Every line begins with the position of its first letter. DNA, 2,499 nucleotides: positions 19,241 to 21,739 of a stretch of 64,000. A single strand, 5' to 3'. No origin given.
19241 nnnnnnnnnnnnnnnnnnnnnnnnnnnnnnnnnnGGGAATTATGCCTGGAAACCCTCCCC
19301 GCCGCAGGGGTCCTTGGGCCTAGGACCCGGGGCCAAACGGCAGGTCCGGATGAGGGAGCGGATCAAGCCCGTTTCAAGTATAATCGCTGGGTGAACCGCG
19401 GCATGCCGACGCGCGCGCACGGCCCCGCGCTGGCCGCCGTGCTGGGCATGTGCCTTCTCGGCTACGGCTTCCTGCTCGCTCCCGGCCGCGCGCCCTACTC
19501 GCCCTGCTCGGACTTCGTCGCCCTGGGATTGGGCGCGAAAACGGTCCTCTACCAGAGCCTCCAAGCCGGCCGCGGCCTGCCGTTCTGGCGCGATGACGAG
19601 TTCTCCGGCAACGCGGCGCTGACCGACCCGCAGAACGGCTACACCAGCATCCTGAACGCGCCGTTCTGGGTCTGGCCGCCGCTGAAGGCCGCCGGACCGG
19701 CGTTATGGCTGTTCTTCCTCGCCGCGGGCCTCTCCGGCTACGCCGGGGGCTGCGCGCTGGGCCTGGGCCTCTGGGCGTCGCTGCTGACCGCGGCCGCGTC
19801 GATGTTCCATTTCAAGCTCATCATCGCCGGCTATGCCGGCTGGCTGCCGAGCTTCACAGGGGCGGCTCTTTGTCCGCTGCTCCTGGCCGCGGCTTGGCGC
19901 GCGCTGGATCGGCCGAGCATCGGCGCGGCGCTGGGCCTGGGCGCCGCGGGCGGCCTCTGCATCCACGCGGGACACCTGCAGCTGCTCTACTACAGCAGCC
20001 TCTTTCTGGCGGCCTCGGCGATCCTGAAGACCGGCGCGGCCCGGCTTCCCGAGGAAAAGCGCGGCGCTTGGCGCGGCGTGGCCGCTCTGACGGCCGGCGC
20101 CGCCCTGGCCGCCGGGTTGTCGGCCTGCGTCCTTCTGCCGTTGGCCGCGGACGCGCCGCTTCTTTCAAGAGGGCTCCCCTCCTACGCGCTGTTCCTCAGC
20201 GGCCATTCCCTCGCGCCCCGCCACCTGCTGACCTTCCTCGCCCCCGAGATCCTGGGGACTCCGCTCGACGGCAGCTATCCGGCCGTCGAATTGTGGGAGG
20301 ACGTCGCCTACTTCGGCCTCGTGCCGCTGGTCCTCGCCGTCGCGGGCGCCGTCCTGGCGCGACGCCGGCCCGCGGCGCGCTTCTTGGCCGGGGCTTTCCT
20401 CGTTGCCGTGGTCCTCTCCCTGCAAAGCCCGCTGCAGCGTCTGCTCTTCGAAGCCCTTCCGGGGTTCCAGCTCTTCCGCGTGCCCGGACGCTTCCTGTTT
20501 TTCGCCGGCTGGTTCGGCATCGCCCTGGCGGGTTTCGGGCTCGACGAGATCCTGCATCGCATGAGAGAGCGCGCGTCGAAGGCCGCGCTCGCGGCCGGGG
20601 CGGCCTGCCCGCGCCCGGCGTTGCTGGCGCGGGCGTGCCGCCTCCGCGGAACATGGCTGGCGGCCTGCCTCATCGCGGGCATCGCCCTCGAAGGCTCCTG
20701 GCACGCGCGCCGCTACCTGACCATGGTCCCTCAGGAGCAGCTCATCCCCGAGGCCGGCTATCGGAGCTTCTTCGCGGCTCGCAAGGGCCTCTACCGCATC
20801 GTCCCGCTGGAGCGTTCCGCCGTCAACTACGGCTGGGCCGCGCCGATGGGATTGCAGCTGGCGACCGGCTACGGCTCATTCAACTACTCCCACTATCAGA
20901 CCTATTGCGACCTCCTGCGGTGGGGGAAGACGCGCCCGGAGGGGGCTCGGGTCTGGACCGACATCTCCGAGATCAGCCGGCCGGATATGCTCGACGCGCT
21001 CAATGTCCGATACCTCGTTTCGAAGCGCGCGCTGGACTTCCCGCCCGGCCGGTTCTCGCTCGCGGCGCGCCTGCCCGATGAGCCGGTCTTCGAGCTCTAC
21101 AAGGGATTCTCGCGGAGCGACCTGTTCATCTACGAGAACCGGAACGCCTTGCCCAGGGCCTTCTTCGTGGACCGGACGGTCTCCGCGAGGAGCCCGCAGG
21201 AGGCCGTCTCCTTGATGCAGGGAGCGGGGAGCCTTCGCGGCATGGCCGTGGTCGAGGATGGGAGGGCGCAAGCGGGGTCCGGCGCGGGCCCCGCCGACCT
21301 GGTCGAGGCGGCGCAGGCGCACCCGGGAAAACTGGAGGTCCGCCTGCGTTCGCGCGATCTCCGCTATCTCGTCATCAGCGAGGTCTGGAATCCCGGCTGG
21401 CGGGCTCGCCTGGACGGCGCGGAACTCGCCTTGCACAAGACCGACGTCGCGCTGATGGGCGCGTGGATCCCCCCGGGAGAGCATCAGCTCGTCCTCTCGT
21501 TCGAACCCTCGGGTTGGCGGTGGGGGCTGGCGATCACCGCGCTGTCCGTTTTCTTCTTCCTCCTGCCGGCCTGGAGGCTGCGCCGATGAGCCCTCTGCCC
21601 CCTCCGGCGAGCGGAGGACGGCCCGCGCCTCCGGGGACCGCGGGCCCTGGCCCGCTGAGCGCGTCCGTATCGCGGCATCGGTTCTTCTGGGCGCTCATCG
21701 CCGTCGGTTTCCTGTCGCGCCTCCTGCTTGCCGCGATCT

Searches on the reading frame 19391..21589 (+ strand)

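Call 74: search_protein_families(library=pfam, proteins=[window:19391-21589:+], max_evalue=0.0001)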
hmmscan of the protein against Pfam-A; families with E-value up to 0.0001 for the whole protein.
window:19391-21589:+ (732 aa): 3 families
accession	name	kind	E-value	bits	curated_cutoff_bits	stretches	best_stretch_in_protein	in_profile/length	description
PF09586.16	YfhO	-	4.4e-16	58.9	28.5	2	647-716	765-835/835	Bacterial membrane protein YfhO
PF10131.15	PTPS_related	-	7.1e-07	28.5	26.4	1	297-402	198-294/621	6-pyruvoyl-tetrahydropterin synthase related domain; membrane protein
PF20176.3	DUF6541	-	1.7e-06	27.1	29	1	133-442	218-497/646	Family of unknown function (DUF6541)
